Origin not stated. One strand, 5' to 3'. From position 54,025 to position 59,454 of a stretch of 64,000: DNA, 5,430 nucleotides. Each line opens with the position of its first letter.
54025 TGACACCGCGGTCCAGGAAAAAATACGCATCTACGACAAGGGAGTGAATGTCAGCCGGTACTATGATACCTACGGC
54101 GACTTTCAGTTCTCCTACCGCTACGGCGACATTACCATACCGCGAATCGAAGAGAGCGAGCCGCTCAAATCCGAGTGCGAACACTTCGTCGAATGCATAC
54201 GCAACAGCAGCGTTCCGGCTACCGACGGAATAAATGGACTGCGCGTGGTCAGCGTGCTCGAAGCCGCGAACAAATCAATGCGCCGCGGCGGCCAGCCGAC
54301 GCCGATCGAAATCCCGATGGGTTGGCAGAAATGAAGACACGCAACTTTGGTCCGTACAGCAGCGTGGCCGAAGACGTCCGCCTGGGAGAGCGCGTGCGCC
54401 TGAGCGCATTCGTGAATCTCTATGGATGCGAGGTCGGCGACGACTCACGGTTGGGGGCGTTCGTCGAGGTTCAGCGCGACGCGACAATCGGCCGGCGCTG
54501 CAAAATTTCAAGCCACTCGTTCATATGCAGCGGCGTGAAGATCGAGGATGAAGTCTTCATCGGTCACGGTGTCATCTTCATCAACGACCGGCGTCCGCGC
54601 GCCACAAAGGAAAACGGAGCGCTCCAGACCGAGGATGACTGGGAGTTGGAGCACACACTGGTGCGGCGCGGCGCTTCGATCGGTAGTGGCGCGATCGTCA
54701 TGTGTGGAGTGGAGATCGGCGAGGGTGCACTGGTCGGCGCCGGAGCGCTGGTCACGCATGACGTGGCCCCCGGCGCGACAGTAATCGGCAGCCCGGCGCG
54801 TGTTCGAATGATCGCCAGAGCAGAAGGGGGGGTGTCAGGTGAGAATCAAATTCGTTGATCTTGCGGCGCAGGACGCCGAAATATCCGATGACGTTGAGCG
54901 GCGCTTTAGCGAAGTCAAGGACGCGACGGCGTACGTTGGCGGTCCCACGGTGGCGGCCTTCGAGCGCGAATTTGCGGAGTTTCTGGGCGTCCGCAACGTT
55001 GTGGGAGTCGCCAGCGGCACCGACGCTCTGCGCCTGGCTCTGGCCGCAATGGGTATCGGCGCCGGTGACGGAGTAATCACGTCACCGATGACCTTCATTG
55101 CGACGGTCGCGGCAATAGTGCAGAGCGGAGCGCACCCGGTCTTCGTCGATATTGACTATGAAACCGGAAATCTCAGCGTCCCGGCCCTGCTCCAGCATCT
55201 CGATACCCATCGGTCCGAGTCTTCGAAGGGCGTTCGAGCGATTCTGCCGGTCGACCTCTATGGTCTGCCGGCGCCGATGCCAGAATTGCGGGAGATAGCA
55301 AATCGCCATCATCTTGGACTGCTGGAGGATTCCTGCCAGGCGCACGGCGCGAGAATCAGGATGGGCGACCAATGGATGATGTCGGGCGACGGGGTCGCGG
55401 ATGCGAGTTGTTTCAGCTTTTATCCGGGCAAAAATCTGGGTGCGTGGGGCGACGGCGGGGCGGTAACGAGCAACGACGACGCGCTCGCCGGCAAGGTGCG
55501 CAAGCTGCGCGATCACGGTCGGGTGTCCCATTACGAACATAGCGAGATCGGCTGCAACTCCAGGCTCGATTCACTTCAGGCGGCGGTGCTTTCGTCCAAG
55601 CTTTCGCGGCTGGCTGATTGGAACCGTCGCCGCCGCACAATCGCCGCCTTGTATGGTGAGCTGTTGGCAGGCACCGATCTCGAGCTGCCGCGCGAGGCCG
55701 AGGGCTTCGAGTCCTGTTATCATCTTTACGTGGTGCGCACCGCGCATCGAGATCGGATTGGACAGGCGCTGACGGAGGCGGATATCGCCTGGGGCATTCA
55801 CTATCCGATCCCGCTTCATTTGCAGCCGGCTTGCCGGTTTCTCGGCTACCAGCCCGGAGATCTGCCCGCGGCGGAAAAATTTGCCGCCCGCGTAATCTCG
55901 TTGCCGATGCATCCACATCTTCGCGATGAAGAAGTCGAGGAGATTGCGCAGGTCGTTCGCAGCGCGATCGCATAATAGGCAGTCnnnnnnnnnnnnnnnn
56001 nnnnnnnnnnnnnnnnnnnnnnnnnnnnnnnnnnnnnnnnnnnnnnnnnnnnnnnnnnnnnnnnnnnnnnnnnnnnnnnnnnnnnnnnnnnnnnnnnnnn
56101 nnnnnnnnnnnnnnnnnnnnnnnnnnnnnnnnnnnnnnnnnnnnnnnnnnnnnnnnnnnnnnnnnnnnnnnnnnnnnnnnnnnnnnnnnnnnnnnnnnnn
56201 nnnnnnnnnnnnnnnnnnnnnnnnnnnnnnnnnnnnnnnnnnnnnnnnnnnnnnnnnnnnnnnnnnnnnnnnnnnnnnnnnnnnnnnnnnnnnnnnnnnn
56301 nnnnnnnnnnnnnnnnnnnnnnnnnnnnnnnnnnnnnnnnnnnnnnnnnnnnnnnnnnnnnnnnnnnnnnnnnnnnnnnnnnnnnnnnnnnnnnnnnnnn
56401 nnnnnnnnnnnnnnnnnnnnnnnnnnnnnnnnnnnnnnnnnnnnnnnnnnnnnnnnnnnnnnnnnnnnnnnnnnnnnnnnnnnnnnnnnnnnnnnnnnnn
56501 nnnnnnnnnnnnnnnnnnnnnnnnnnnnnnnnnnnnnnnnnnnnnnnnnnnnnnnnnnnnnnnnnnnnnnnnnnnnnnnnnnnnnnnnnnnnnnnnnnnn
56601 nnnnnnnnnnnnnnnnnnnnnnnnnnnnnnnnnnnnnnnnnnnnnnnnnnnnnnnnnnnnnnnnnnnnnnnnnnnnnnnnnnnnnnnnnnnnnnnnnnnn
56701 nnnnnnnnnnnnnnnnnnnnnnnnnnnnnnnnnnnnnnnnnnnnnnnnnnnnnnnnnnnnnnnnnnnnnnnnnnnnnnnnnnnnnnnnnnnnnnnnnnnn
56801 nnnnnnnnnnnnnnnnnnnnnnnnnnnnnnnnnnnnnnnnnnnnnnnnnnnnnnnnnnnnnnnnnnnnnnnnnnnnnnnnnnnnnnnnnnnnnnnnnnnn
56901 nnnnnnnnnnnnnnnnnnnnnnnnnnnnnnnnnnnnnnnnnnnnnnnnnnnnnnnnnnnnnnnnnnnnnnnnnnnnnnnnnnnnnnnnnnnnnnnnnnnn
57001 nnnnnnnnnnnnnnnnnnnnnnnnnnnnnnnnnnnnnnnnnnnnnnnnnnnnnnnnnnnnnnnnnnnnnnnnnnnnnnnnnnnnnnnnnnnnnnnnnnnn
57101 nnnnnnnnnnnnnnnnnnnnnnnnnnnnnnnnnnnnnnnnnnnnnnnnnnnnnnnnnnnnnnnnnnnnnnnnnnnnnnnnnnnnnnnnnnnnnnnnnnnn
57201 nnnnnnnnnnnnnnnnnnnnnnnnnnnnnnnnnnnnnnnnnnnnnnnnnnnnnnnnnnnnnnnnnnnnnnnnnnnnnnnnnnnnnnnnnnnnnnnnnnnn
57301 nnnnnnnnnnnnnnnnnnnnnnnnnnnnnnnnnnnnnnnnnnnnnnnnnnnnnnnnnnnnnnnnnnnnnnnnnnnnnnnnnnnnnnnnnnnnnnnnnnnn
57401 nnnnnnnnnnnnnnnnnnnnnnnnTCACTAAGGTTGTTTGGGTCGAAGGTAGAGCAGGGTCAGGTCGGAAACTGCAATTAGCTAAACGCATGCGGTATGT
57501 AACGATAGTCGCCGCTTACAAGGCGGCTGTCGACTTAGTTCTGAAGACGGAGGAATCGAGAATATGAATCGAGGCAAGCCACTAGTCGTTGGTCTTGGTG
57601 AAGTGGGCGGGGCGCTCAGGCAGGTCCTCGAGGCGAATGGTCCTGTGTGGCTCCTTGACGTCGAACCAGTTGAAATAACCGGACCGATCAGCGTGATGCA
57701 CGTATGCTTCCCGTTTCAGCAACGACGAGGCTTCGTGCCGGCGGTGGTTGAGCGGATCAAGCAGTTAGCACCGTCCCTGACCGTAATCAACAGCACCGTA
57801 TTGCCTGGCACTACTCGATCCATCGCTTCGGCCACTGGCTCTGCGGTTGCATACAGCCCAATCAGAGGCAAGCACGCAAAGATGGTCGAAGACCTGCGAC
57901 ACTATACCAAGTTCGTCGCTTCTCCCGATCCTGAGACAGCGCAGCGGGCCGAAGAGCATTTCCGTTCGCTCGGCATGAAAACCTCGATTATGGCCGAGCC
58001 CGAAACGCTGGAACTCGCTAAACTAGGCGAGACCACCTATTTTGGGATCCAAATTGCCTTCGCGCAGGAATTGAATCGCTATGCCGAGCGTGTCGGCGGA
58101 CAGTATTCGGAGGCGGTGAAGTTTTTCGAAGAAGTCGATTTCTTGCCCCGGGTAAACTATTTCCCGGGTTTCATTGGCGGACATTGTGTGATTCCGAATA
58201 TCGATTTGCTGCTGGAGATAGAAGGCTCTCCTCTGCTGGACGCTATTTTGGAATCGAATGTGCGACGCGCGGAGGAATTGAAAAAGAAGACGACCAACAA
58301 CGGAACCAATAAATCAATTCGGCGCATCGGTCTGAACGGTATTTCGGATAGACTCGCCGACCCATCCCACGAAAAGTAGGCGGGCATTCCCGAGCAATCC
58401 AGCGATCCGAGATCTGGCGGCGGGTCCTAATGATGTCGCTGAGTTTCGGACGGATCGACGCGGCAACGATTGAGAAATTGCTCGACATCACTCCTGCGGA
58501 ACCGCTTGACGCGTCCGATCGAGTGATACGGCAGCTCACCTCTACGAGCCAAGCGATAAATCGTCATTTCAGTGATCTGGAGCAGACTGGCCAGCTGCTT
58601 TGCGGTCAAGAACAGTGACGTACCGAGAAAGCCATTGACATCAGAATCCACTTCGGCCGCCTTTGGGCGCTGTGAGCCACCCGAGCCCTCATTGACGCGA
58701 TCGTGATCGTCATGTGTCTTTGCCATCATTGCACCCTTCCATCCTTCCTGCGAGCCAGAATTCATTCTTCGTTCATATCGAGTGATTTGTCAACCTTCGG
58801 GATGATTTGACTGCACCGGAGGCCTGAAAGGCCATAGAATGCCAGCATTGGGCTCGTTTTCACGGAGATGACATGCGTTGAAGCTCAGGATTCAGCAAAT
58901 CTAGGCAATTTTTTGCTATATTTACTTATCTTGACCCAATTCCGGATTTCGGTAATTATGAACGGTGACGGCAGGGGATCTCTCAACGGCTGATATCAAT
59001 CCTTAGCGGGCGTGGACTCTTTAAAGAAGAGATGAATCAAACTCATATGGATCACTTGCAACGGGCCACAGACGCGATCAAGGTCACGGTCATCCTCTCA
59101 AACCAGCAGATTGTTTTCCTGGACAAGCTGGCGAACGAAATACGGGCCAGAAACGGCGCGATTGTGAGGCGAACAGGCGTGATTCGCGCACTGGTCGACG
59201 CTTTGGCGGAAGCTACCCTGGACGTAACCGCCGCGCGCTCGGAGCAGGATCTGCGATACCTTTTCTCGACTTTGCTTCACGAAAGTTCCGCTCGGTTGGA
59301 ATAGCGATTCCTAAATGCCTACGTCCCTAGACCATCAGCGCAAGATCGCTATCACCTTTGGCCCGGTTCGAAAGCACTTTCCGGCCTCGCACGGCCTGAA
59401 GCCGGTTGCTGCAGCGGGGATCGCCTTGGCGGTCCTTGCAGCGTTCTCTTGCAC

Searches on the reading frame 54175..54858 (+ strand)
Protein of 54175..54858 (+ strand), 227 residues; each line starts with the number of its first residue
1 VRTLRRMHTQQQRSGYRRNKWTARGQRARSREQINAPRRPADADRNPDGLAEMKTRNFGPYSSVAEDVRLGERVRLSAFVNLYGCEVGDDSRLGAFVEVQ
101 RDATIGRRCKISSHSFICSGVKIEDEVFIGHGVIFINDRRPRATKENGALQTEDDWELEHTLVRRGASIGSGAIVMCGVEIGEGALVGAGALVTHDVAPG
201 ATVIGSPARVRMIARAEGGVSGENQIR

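Call 3: search_protein_families(library=pfam, proteins=[window:54175-54858:+], max_evalue=0.01)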
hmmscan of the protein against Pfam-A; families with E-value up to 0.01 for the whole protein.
window:54175-54858:+ (227 aa): 3 families
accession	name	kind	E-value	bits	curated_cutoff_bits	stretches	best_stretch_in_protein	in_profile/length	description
PF00132.30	Hexapep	-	1.3e-23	82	27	3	160-195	1-36/36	Bacterial transferase hexapeptide (six repeats)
PF25084.1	LbH_EIF2B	-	1.2e-08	35.4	54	1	62-135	22-93/105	EIF2B subunit epsilon LbH domain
PF14602.12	Hexapep_2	-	8.1e-07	29.1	27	1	169-194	10-33/34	Hexapeptide repeat of succinyl-transferase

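Call 5: search_protein_families(library=ncbifam, proteins=[window:54175-54858:+], max_evalue=0.001)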
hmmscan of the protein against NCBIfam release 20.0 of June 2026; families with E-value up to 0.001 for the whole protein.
window:54175-54858:+ (227 aa): 45 families (the best 25 are shown)
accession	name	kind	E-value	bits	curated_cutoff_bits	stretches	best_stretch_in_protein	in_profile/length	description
TIGR03570.1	NeuD_NnaD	subfamily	5.2e-20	71.9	160.8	2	163-209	156-202/202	NeuD/PglB/VioB family sugar acetyltransferase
NF010932.0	PRK14352.1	equivalog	2.3e-14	53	611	1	64-206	321-447/488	bifunctional UDP-N-acetylglucosamine diphosphorylase/glucosamine-1-phosphate N-acetyltransferase GlmU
NF050158.1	CarbAnhydGPos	equivalog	2.5e-13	50.1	250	1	158-210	85-139/172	gamma carbonic anhydrase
TIGR01173.1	glmU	equivalog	8.2e-13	48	366.85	1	63-208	310-439/452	bifunctional UDP-N-acetylglucosamine diphosphorylase/glucosamine-1-phosphate N-acetyltransferase GlmU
TIGR03308.1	phn_thr-fam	hypoth_equivalog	1.1e-12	48.3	201.65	1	65-210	17-158/204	phosphonate metabolim protein, transferase hexapeptide repeat family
NF041874.1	EPS_EpsC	equivalog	1.3e-12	47.8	150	1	150-211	102-164/168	serine O-acetyltransferase EpsC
NF002060.0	PRK00892.1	subfamily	1.4e-12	47.4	207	1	55-133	101-180/345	UDP-3-O-(3-hydroxymyristoyl)glucosamine N-acyltransferase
NF000490.1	chloram_CatB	equivalog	2e-12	46.8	350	1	160-210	110-160/210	type B chloramphenicol O-acetyltransferase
NF010933.0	PRK14353.1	equivalog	6.4e-12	44.8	505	1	65-208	284-428/453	bifunctional UDP-N-acetylglucosamine diphosphorylase/glucosamine-1-phosphate N-acetyltransferase GlmU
TIGR01853.1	lipid_A_lpxD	equivalog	6.5e-12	45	242.5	1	55-133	92-171/325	UDP-3-O-(3-hydroxymyristoyl)glucosamine N-acyltransferase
NF010934.1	PRK14354.1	equivalog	6.6e-12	44.7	450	1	62-205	308-435/447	bifunctional UDP-N-acetylglucosamine diphosphorylase/glucosamine-1-phosphate N-acetyltransferase GlmU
TIGR03532.1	DapD_Ac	equivalog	7.2e-12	45.4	231.75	1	169-210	169-210/231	2,3,4,5-tetrahydropyridine-2,6-dicarboxylate N-acetyltransferase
TIGR01172.1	cysE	equivalog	4.1e-11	43.2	210.65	1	92-209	57-162/162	serine O-acetyltransferase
NF003657.0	PRK05289.1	equivalog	4.2e-11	42.4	226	1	160-213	142-195/264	acyl-ACP--UDP-N-acetylglucosamine O-acyltransferase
NF006986.0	PRK09451.1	equivalog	6.2e-11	41.8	725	1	59-205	310-439/456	bifunctional UDP-N-acetylglucosamine diphosphorylase/glucosamine-1-phosphate N-acetyltransferase GlmU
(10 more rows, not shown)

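Call 76: search_solved_structures(query=window:54175-54858:+, max_evalue=1e-8)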
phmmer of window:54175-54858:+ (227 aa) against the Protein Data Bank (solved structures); distinct sequences matched with E-value up to 1e-8: 9.
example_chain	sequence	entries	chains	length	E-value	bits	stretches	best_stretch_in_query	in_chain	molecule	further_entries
3mqg_A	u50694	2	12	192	4.5e-22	82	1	59-210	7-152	Lipopolysaccharides biosynthesis acetyltransferase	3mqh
4mzu_A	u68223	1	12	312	5.7e-22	81.7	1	69-220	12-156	WxcM-like protein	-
7s43_A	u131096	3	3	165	9.5e-22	81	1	108-203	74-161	N-acetyltransferase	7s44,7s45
7s3u_A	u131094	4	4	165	9.6e-22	81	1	108-203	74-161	N-acetyltransferase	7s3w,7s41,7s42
3fs8_A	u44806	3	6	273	3.2e-12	49.8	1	84-223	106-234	QdtC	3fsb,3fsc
1g95_A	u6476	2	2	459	1.4e-09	41.3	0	160-209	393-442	N-ACETYLGLUCOSAMINE-1-PHOSPHATE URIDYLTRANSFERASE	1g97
4aaw_A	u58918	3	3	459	7.6e-09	38.8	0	161-209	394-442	BIFUNCTIONAL PROTEIN GLMU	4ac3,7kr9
1hm0_A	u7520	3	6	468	8.3e-09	38.7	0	161-209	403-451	N-ACETYLGLUCOSAMINE 1-PHOSPHATE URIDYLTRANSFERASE | UDP-N-ACETYLGLUCOSAMINE-1-PHOSPHATE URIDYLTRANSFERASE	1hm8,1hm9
9jyw_A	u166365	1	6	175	8.8e-09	38.6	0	88-210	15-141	Gamma carbonic anhydrase family protein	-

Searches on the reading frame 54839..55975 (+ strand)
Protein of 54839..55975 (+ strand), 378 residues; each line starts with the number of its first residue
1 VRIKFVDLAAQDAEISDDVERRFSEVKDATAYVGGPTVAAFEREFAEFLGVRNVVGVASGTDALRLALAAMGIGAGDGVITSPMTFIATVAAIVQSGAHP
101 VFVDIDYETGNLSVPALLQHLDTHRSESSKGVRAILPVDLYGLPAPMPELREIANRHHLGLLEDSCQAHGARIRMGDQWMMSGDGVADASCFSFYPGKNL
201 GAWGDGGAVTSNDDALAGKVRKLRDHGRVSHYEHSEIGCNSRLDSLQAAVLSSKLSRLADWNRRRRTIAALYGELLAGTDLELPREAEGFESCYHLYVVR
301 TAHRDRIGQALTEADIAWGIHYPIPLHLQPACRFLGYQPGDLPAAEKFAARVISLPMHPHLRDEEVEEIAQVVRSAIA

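Call 3: search_protein_families(library=pfam, proteins=[window:54839-55975:+], max_evalue=0.01)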
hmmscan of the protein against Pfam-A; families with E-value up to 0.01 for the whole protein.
window:54839-55975:+ (378 aa): 3 families
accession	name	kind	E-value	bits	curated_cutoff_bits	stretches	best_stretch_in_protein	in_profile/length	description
PF01041.23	DegT_DnrJ_EryC1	-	4.8e-103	345.6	19.8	1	17-373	5-359/360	DegT/DnrJ/EryC1/StrS aminotransferase family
PF00155.27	Aminotran_1_2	-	1.5e-08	34.7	19.7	1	23-235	29-251/361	Aminotransferase class I and II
PF01212.27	Beta_elim_lyase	-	1e-05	25.4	27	1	28-178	25-182/288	Beta-eliminating lyase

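Call 5: search_protein_families(library=ncbifam, proteins=[window:54839-55975:+], max_evalue=0.001)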
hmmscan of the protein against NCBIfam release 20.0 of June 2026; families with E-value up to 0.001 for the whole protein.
window:54839-55975:+ (378 aa): 10 families
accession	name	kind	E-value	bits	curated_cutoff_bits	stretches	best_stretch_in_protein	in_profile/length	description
TIGR03588.1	PseC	equivalog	1.7e-76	257.6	423.5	1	25-375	19-378/380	UDP-4-amino-4,6-dideoxy-N-acetyl-beta-L-altrosamine transaminase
TIGR04181.1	NHT_00031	hypoth_equivalog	8.8e-57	192.6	420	1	34-356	28-357/359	LegC family aminotransferase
NF008658.2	PRK11658.1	equivalog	1.7e-48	165.2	631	1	25-375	22-375/379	UDP-4-amino-4-deoxy-L-arabinose aminotransferase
NF008687.0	PRK11706.1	equivalog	1.2e-44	152.6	375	1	43-376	38-373/375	dTDP-4-amino-4,6-dideoxygalactose transaminase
TIGR04427.1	PLP_DesI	equivalog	1.2e-42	146.5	650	1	33-377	49-383/390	dTDP-4-dehydro-6-deoxyglucose aminotransferase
NF011936.0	PRK15407.1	equivalog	5.8e-36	124.1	423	2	35-228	64-252/440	lipopolysaccharide biosynthesis protein RfbH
TIGR02379.1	ECA_wecE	subfamily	1.5e-33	116.1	434.85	1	47-375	42-373/376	dTDP-4-amino-4,6-dideoxy-D-glucose transaminase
TIGR01325.1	O_suc_HS_sulf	equivalog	0.00018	20.3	510.05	1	17-93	33-110/380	O-succinylhomoserine sulfhydrylase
NF005215.0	PRK06702.1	equivalog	0.00055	18.9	709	1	16-92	39-116/432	bifunctional O-acetylhomoserine aminocarboxypropyltransferase/cysteine synthase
NF006003.0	PRK08133.1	equivalog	0.00072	18.3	522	0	20-92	48-121/396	O-succinylhomoserine sulfhydrylase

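Call 75: search_solved_structures(query=window:54839-55975:+, max_evalue=1e-30)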
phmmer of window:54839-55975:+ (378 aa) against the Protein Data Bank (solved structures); distinct sequences matched with E-value up to 1e-30: 28.
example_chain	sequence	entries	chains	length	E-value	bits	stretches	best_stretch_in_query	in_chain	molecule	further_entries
7b0d_A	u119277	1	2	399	1.2e-97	330.8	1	3-373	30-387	Glutamine--scyllo-inositol transaminase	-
2oga_A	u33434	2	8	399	8.9e-79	268.7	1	2-374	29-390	Transaminase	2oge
3frk_A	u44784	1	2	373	9.6e-76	258.8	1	1-371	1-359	QdtB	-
4qgr_A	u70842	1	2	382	3.4e-71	243.8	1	3-374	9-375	DegT/DnrJ/EryC1/StrS aminotransferase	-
3uwc_A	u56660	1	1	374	1e-70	242.2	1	2-374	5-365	Nucleotide-sugar aminotransferase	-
3nyu_A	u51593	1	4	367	8.9e-68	232.5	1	3-368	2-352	Aminotransferase WbpE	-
3nu7_A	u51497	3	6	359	9e-68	232.5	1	3-367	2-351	Aminotransferase WbpE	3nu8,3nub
3nys_A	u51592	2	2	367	6.1e-67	229.8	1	3-368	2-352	Aminotransferase WbpE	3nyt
7n63_A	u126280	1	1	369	1.3e-65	225.4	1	3-374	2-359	Putative aminotransferase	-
5u1z_A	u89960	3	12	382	1.2e-64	222.3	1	15-373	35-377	Putative aminotransferase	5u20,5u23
8e75_A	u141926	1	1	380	5.2e-64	220.2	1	3-369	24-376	DegT/DnrJ/EryC1/StrS aminotransferase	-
8e77_A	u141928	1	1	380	5.2e-64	220.2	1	3-369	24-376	DegT/DnrJ/EryC1/StrS aminotransferase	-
5u21_A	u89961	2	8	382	7.9e-64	219.5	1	15-373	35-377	Putative aminotransferase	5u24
8vr3_A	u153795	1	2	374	3.5e-48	168.1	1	19-374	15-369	DegT/DnrJ/EryC1/StrS aminotransferase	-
8vr5_A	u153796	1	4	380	3.8e-48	168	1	20-374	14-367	DegT/DnrJ/EryC1/StrS aminotransferase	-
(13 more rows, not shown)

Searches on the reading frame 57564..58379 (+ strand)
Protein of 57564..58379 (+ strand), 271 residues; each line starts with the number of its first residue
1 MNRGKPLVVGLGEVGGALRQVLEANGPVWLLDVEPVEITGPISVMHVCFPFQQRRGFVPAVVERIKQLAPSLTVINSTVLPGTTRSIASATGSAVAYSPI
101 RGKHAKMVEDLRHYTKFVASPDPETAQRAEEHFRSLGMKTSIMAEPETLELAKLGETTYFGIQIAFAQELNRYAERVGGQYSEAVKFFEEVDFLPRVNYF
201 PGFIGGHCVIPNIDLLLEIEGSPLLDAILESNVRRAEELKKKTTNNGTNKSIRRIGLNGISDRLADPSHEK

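Call 4: search_protein_families(library=pfam, proteins=[window:57564-58379:+], max_evalue=0.01)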
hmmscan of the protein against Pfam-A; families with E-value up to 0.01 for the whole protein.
window:57564-58379:+ (271 aa): 1 family
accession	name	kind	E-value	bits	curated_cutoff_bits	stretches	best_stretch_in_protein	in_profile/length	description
PF00984.24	UDPG_MGDP_dh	-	2e-06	28.2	25.4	1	149-219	3-74/94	UDP-glucose/GDP-mannose dehydrogenase family, central domain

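Call 6: search_protein_families(library=ncbifam, proteins=[window:57564-58379:+], max_evalue=0.001)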
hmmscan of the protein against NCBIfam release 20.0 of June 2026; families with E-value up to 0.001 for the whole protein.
window:57564-58379:+ (271 aa): 4 families
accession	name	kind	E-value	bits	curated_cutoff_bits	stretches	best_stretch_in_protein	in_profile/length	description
TIGR03026.1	NDP-sugDHase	subfamily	7.3e-23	81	189.8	1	59-261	100-322/413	nucleotide sugar dehydrogenase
NF040825.1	UDPMaNacDH_Arch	equivalog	2.5e-10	39.8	750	1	70-217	111-267/418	UDP-N-acetyl-D-mannosamine dehydrogenase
NF008286.0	PRK11064.1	equivalog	6.1e-08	31.6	459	1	91-210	150-268/420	UDP-N-acetyl-D-mannosamine dehydrogenase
NF011631.0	PRK15057.1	equivalog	0.00013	21.2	757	1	59-235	98-283/388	UDP-glucose 6-dehydrogenase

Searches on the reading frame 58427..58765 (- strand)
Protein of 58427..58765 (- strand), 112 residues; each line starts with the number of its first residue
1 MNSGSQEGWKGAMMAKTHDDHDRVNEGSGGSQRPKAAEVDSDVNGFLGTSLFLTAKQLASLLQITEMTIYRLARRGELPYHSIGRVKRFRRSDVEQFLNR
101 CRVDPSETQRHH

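Call 4: search_protein_families(library=pfam, proteins=[window:58427-58765:-], max_evalue=0.01)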
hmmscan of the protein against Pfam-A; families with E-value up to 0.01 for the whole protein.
window:58427-58765:- (112 aa): 2 families
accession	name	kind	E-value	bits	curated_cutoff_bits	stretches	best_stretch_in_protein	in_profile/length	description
PF12728.13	HTH_17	-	2.5e-15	56.9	27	1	52-102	1-51/51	Helix-turn-helix domain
PF13560.12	HTH_31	-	0.00029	21.5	27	1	53-109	15-62/64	Helix-turn-helix domain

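Call 6: search_protein_families(library=ncbifam, proteins=[window:58427-58765:-], max_evalue=0.001)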
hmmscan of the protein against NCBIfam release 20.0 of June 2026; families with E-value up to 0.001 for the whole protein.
window:58427-58765:- (112 aa): 3 families
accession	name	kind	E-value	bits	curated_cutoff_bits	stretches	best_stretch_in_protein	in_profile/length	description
TIGR01764.1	excise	domain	5.3e-13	49.1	28.8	1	52-99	1-48/49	excisionase family DNA-binding protein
NF047737.1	antiphage_MADS1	equivalog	6.5e-12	45.5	80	1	53-97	4-48/49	methylation-associated defense system helix-turn-helix domain-containing protein MAD1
NF033787.1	HTH_BldC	subfamily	0.0002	21.1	77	1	53-98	3-49/49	BldC family transcriptional regulator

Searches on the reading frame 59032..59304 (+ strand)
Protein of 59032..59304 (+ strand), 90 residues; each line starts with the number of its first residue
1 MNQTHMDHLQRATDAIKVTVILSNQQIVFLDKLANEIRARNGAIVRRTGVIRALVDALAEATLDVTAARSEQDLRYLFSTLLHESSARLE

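Call 4: search_protein_families(library=pfam, proteins=[window:59032-59304:+], max_evalue=0.01)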
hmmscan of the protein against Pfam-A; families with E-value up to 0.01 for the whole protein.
window:59032-59304:+ (90 aa): 1 family
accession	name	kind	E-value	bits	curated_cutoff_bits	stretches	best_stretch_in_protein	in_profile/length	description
PF21597.2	TetR_C_43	-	0.0081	16.8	27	0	43-84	12-55/105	Transcriptional regulator SbtR-like, C-terminal domain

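Call 6: search_protein_families(library=ncbifam, proteins=[window:59032-59304:+], max_evalue=0.001)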
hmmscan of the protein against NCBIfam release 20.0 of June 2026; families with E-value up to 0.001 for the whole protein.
window:59032-59304:+ (90 aa): 0 families
